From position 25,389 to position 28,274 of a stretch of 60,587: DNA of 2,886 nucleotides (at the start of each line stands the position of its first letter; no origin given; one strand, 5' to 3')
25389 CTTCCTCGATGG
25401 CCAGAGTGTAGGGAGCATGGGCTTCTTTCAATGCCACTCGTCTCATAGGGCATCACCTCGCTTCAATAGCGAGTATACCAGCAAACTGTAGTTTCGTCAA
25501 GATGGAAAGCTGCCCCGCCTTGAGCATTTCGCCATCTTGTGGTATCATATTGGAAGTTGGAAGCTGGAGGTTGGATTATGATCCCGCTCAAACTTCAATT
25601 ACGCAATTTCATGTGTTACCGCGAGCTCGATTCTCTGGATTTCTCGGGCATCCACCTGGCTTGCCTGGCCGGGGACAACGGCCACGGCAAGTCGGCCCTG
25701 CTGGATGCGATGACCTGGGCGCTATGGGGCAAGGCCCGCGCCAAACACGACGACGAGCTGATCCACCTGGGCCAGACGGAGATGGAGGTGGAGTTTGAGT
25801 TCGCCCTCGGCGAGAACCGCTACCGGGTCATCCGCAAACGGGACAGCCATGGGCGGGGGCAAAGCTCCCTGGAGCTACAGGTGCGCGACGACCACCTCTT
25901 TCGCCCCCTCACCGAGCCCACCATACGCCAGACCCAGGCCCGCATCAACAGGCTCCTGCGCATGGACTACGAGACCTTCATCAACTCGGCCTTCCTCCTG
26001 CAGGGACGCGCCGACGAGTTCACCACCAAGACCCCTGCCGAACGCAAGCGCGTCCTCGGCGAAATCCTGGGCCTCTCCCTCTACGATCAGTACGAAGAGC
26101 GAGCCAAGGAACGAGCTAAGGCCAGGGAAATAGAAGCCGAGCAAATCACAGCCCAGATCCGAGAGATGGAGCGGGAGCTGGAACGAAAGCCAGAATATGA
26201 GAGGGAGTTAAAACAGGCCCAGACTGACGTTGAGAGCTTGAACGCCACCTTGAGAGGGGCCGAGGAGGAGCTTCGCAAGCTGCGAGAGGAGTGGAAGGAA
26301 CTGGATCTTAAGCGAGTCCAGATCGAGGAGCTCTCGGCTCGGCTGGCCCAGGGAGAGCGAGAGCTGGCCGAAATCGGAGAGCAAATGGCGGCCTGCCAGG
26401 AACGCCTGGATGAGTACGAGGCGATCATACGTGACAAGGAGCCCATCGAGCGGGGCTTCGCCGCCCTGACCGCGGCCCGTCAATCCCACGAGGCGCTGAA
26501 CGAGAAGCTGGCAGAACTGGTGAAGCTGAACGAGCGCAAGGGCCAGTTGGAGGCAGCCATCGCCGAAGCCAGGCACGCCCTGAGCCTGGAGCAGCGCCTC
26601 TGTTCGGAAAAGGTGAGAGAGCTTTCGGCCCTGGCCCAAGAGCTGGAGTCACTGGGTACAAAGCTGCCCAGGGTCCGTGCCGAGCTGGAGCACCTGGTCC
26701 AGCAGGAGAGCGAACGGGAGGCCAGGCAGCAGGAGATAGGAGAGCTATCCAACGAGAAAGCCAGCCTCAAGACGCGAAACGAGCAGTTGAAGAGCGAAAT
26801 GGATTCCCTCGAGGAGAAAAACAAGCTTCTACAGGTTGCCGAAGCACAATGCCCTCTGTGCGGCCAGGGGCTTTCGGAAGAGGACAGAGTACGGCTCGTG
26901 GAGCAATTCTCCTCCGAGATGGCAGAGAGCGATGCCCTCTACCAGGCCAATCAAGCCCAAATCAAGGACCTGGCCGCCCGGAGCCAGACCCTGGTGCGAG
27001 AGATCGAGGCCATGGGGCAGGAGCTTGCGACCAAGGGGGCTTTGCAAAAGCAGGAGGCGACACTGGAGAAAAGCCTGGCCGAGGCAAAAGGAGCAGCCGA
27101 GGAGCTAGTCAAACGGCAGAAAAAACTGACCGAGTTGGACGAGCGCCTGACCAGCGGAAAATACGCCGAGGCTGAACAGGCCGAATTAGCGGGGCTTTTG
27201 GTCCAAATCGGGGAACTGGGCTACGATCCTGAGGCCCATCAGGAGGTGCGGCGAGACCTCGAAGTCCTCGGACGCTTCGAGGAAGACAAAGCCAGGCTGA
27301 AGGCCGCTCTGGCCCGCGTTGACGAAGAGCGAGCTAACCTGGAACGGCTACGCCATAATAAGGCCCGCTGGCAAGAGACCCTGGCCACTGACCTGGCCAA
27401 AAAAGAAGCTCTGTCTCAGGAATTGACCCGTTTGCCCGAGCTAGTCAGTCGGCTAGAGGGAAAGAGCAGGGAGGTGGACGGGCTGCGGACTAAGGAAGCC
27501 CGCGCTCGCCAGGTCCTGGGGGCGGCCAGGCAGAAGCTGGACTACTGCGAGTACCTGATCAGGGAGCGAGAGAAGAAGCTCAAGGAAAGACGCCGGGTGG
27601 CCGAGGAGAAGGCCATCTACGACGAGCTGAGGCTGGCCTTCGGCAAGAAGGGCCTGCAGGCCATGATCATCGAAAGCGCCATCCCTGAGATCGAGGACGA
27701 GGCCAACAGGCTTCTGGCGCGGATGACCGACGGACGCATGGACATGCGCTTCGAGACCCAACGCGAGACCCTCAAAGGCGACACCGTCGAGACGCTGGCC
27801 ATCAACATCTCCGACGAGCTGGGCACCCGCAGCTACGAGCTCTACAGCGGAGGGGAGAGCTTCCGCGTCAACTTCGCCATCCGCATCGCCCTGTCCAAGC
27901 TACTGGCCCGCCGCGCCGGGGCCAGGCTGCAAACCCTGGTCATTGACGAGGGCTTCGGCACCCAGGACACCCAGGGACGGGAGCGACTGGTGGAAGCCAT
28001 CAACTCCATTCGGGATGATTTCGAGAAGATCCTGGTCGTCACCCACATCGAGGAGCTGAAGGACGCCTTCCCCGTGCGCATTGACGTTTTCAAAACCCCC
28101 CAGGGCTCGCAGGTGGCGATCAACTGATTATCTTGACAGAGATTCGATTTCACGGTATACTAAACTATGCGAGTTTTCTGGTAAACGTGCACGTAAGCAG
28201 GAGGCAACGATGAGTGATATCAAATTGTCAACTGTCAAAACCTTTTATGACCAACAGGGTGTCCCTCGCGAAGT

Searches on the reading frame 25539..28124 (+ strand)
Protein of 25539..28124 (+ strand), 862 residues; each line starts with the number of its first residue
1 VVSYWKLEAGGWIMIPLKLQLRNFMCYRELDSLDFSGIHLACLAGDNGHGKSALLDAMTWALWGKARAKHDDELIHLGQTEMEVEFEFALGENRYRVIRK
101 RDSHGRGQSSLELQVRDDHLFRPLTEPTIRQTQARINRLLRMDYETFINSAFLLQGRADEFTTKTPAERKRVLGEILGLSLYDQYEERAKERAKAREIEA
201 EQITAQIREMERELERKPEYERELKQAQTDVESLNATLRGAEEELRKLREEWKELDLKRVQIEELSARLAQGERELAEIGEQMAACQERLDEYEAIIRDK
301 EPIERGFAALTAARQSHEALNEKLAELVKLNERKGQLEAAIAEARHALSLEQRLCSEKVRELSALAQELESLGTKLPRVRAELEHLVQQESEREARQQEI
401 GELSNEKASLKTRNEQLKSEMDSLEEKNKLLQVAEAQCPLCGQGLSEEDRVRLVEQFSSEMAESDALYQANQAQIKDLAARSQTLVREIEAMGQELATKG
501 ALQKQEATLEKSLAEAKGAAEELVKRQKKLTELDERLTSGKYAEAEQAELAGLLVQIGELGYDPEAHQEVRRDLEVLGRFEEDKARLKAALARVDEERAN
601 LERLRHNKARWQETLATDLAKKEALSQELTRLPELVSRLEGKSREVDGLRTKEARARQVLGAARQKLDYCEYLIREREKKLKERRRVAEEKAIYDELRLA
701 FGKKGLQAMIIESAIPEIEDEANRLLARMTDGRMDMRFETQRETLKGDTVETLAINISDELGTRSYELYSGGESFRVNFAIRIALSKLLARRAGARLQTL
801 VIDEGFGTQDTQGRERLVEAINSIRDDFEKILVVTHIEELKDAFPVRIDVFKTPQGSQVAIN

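Call 4: search_protein_families(library=padloc, proteins=[window:25539-28124:+], max_evalue=0.01)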
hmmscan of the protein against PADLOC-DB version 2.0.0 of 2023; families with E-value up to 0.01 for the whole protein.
window:25539-28124:+ (862 aa): 39 families (the best 25 are shown)
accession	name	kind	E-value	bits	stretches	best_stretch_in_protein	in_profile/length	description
PDLC03859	LmuB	-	4.7e-26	90.1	3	30-296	15-305/611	-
PDLC03865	LmuB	-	2.3e-20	70.4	2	40-428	33-432/1007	-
PDLC02750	PbeC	-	5.1e-12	43.1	1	18-271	5-266/629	PbeC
PDLC02741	PbeC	-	1.5e-11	41.5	1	14-285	1-285/644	PbeC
PDLC03863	LmuB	-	1.1e-10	38.9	1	360-563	241-440/610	-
PDLC02725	PbeC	-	1.9e-09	34.7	1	18-422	5-413/646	PbeC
PDLC02747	PbeC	-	3.2e-09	34.2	1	18-85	5-75/632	PbeC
PDLC03868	LmuB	-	3.7e-08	30.2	2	184-431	203-457/1035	-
PDLC00310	PtuA1|PtuA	-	1.6e-07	28.8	1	18-63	5-48/443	AAA ATPase domain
PDLC02730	PbeC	-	2.1e-07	28.1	1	18-77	5-69/651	PbeC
PDLC00278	PtuA1|PtuA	-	5.6e-07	27.2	1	18-71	5-56/436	AAA ATPase domain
PDLC02335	AbiLi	-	3.1e-06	24.5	1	17-130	51-138/326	AbiLi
PDLC02979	AriA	-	2.5e-05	22.2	1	18-297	5-259/373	-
PDLC02720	PbeC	-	3.2e-05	20.8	1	21-67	8-56/624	PbeC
PDLC03878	NsnB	-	4.8e-05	21.3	1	18-218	4-186/345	-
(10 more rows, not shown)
